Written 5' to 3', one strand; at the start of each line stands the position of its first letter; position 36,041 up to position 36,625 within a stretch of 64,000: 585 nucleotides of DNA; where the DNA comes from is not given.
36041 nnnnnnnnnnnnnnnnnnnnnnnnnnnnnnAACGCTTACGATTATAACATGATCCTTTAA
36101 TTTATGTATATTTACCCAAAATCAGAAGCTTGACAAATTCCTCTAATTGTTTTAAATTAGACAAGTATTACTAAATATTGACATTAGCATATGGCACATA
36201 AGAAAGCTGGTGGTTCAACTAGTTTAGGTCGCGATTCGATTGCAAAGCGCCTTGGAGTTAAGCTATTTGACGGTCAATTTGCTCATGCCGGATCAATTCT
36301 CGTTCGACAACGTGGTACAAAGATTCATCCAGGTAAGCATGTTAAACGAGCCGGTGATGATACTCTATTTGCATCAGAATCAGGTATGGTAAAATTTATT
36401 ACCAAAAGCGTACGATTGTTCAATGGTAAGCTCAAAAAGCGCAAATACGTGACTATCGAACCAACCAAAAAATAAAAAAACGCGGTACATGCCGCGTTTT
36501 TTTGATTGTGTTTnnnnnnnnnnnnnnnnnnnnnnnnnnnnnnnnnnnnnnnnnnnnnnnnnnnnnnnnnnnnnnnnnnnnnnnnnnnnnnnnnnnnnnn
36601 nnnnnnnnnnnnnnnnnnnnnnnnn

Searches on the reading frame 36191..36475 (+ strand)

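Call 5: search_protein_families(library=ncbifam, proteins=[window:36191-36475:+], max_evalue=0.1)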
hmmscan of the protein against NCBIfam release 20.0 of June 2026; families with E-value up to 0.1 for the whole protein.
window:36191-36475:+ (94 aa): 1 family
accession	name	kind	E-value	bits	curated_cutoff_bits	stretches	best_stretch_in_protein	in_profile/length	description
TIGR00062.1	L27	equivalog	2.9e-30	104.1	90.35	1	1-73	1-73/83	50S ribosomal protein L27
